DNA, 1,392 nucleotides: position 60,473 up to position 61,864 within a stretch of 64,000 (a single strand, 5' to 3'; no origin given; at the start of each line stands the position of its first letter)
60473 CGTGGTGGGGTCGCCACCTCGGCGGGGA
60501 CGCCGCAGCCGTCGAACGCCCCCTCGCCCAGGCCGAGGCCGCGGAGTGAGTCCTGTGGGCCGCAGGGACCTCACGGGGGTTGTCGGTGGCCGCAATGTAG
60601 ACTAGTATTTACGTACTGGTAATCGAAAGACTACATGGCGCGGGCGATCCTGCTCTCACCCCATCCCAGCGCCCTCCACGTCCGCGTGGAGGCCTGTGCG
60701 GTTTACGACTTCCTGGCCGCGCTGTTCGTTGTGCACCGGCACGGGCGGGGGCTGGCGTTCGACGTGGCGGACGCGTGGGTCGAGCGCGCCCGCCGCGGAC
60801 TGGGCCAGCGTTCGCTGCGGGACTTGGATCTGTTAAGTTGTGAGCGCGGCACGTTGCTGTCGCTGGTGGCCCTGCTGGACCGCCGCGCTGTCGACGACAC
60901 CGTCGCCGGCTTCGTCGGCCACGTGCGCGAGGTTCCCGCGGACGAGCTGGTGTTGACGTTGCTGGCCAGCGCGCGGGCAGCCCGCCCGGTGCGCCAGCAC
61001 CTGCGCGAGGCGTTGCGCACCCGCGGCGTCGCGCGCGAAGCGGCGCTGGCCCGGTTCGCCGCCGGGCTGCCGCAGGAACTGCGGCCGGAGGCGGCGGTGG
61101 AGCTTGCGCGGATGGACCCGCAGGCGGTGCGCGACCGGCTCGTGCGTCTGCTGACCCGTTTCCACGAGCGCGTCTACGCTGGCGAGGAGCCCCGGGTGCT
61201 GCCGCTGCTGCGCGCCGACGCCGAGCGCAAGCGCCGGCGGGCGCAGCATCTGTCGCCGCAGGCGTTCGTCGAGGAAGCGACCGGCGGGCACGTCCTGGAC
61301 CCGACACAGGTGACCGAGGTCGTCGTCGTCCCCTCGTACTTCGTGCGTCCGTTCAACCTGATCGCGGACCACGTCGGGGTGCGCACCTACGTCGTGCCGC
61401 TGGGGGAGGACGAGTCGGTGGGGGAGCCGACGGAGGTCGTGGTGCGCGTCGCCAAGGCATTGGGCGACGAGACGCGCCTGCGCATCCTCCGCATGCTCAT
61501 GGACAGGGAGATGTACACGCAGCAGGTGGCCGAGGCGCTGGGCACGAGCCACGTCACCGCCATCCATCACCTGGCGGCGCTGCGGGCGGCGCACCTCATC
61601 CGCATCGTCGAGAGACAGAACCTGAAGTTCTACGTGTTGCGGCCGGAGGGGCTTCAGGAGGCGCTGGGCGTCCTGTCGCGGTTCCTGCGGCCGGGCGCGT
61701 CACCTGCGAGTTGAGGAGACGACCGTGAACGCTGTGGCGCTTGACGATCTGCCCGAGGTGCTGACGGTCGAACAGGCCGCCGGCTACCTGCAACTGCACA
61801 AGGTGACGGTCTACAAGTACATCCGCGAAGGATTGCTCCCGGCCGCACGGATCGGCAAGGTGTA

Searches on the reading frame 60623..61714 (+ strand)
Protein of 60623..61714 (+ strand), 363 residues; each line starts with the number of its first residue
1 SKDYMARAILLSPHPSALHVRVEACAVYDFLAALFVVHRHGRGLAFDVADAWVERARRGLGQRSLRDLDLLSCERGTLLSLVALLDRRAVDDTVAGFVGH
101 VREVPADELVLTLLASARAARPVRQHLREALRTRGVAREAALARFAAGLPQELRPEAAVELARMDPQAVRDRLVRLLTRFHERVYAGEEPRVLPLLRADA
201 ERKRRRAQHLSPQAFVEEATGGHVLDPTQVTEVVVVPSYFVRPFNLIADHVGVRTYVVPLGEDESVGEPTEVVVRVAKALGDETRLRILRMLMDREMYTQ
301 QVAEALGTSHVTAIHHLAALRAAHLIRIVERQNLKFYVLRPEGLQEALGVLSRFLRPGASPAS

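Call 46: search_protein_families(library=pfam, proteins=[window:60623-61714:+], max_evalue=0.001)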
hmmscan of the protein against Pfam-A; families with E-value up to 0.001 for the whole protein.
window:60623-61714:+ (363 aa): 3 families
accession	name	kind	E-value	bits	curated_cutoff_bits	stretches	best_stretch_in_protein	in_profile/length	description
PF01022.26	HTH_5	-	1.2e-09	38.3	22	1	282-326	1-45/47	Bacterial regulatory protein, arsR family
PF12840.13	HTH_20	-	6.9e-08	32.8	27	1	280-328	1-50/51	Helix-turn-helix domain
PF13545.12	HTH_Crp_2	-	0.00014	22.2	27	1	275-346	2-69/70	Crp-like helix-turn-helix domain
